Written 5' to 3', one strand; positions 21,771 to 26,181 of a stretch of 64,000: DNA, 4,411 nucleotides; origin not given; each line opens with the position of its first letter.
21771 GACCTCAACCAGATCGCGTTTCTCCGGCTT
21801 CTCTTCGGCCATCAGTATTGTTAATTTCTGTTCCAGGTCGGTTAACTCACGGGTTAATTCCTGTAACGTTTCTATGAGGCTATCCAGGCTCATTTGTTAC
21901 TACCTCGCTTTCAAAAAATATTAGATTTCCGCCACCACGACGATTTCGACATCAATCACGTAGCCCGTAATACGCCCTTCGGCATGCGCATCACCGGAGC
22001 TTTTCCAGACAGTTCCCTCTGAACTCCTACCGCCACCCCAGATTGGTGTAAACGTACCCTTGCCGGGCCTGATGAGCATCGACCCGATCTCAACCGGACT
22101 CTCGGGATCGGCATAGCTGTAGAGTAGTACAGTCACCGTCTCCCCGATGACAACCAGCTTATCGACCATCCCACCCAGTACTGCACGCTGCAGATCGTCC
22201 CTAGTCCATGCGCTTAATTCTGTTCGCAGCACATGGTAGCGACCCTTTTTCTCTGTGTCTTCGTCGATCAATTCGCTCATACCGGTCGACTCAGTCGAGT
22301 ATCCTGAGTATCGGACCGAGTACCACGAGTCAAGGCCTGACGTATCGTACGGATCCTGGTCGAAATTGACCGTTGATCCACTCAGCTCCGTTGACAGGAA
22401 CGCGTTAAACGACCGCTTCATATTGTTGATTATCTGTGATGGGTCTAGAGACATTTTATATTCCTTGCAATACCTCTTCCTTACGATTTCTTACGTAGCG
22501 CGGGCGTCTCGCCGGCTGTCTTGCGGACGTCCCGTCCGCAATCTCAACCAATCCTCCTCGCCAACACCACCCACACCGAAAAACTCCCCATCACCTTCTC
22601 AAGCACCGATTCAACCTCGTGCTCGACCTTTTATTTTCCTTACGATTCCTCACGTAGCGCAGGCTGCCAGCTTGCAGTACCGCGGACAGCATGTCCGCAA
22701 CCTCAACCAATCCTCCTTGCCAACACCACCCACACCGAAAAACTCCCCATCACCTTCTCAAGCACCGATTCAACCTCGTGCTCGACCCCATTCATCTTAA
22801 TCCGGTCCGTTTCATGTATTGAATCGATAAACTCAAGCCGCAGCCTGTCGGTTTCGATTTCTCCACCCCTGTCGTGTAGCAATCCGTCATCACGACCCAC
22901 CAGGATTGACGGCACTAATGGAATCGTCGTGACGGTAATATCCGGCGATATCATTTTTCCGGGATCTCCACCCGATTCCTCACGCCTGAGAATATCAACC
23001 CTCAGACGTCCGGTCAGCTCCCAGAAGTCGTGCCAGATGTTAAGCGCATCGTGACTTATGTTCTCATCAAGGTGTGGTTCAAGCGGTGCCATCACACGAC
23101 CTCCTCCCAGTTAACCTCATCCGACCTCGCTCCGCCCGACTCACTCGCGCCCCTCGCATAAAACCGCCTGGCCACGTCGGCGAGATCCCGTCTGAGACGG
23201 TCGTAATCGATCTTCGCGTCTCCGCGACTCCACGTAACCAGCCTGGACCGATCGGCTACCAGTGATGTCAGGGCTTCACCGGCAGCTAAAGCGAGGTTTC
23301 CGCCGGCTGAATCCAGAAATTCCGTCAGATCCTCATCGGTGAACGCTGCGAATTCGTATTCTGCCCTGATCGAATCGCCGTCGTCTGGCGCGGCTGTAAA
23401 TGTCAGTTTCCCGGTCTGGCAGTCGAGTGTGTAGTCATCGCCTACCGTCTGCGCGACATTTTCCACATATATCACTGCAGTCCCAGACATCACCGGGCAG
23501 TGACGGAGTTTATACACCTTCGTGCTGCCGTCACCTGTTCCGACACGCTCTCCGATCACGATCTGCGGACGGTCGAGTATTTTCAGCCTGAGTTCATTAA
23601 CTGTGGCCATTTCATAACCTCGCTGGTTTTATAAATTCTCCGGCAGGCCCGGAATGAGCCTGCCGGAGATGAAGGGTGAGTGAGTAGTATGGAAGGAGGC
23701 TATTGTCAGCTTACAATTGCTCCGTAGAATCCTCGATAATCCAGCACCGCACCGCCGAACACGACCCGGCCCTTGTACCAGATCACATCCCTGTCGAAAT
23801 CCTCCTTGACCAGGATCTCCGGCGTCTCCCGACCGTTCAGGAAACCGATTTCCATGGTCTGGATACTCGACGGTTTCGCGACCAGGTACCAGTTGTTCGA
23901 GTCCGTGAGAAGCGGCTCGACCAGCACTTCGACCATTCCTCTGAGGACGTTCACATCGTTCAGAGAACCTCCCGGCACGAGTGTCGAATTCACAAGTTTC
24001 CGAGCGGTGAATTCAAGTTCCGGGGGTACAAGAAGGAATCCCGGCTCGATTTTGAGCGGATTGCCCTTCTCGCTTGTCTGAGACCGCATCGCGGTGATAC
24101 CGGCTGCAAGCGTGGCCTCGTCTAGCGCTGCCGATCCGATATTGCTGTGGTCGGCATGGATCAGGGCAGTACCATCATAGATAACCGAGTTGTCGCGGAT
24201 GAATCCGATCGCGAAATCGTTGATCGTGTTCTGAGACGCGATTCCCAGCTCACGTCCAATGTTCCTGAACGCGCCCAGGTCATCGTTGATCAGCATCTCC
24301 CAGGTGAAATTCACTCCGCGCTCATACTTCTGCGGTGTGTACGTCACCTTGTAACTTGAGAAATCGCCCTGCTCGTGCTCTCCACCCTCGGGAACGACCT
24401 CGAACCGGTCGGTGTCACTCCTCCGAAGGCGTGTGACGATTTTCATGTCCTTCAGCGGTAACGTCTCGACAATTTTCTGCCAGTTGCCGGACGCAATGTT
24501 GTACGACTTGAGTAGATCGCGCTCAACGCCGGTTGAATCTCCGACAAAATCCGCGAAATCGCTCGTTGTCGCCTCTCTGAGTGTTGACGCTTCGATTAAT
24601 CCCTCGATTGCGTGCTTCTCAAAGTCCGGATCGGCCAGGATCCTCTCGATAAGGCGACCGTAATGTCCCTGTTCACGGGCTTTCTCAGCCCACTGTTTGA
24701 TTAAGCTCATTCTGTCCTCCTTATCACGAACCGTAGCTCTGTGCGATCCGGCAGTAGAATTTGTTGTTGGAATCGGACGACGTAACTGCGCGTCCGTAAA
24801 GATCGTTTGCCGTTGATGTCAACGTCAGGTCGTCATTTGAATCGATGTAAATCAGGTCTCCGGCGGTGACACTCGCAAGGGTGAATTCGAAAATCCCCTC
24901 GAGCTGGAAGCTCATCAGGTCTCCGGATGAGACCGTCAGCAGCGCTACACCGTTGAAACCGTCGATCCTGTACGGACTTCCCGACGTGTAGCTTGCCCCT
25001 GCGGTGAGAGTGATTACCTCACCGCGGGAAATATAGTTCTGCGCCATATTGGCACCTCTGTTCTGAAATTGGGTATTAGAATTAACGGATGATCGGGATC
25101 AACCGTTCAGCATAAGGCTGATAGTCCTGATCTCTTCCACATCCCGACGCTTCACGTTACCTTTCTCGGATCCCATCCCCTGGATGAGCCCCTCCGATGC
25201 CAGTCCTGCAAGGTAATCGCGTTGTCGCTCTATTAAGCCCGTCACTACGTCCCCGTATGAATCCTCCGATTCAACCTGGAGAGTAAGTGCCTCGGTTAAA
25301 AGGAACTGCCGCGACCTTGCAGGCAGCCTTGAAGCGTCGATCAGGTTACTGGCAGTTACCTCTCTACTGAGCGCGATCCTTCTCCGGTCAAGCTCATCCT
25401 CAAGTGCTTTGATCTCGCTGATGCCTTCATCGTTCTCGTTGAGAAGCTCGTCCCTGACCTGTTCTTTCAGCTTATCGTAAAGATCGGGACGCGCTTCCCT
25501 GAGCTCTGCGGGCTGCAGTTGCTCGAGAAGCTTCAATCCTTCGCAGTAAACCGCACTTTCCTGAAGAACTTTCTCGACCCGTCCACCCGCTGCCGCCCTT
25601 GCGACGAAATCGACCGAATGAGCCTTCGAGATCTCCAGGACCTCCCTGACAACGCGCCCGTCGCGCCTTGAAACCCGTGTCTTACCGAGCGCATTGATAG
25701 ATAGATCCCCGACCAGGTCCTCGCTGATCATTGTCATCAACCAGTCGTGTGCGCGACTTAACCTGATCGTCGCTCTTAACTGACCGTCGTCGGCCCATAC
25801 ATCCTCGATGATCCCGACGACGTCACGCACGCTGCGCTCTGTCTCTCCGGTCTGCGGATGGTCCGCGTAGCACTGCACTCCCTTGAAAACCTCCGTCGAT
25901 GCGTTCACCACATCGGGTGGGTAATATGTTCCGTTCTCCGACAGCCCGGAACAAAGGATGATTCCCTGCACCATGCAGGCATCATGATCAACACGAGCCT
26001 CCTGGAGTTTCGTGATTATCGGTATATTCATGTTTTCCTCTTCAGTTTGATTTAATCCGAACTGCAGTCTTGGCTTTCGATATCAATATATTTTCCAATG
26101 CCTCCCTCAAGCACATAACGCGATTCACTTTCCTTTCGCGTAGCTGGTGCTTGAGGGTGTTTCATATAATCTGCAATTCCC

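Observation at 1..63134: Seven paralogous lipoproteins share an unassigned ~350-aa N-terminal module with interchangeable C-terminal domains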

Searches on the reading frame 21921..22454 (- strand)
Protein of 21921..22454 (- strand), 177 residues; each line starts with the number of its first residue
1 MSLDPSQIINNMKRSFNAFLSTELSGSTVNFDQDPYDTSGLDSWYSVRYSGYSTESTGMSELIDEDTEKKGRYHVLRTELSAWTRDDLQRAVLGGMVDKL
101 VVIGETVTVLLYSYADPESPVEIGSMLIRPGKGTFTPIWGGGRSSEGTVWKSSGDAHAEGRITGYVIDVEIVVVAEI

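Call 18: search_protein_families(library=pfam, proteins=[window:21921-22454:-], max_evalue=0.001)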
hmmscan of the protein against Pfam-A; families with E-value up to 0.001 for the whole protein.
window:21921-22454:- (177 aa): 0 families

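Call 65: search_protein_families(library=phrogs, proteins=[window:21921-22454:-], max_evalue=0.001)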
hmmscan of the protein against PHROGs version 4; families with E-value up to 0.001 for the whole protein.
window:21921-22454:- (177 aa): 0 families

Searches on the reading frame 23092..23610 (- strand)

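Call 18: search_protein_families(library=pfam, proteins=[window:23092-23610:-], max_evalue=0.001)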
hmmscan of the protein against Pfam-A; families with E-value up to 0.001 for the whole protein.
window:23092-23610:- (172 aa): 1 family
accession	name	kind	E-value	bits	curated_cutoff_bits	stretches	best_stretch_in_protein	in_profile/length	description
PF09343.15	DUF2460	-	2.4e-08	34.2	30.4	1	21-88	95-174/205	Conserved hypothetical protein 2217 (DUF2460)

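Call 65: search_protein_families(library=phrogs, proteins=[window:23092-23610:-], max_evalue=0.001)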
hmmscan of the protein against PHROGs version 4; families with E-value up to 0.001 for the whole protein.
window:23092-23610:- (172 aa): 3 families
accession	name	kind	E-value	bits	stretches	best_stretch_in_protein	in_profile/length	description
phrog_11431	-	head and packaging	8.8e-10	38.8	1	22-94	85-156/578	virion structural protein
phrog_2913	-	other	0.0001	22.9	1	21-87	190-266/306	glycoside hydrolase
phrog_1732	-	unknown function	0.00054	21.5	0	87-138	26-77/152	-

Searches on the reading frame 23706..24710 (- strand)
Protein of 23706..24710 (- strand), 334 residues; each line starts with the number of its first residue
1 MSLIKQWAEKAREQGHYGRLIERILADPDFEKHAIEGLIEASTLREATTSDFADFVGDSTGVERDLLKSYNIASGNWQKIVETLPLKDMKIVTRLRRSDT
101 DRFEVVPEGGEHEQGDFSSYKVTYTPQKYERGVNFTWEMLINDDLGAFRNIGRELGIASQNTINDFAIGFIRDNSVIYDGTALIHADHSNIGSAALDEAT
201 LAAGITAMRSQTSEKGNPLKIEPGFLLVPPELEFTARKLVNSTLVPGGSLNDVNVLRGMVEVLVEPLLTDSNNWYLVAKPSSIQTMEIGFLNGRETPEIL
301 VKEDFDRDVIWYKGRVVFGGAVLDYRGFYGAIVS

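Call 18: search_protein_families(library=pfam, proteins=[window:23706-24710:-], max_evalue=0.001)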
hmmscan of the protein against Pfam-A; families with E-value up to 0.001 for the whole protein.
window:23706-24710:- (334 aa): 2 families
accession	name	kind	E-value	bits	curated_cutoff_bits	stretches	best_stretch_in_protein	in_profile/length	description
PF25209.1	Phage_capsid_4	-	2.9e-46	159.3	27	1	44-329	7-260/262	Phage capsid protein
PF10124.15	Mu-like_gpT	-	2.2e-15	57.2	20.1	1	194-267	218-288/289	Mu-like prophage major head subunit gpT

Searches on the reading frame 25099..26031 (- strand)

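Call 18: search_protein_families(library=pfam, proteins=[window:25099-26031:-], max_evalue=0.001)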
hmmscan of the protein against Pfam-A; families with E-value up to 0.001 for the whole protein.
window:25099-26031:- (310 aa): 0 families

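Call 65: search_protein_families(library=phrogs, proteins=[window:25099-26031:-], max_evalue=0.001)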
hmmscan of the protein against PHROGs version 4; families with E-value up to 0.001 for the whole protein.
window:25099-26031:- (310 aa): 3 families
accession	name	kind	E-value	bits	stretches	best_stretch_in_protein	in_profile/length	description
phrog_15531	-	head and packaging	2.6e-10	41.4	1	27-228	30-231/324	head maturation protease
phrog_29592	-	unknown function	4.6e-10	39.4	1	15-196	200-398/893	-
phrog_4523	-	head and packaging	0.00098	19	0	66-96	81-111/644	major head and protease protein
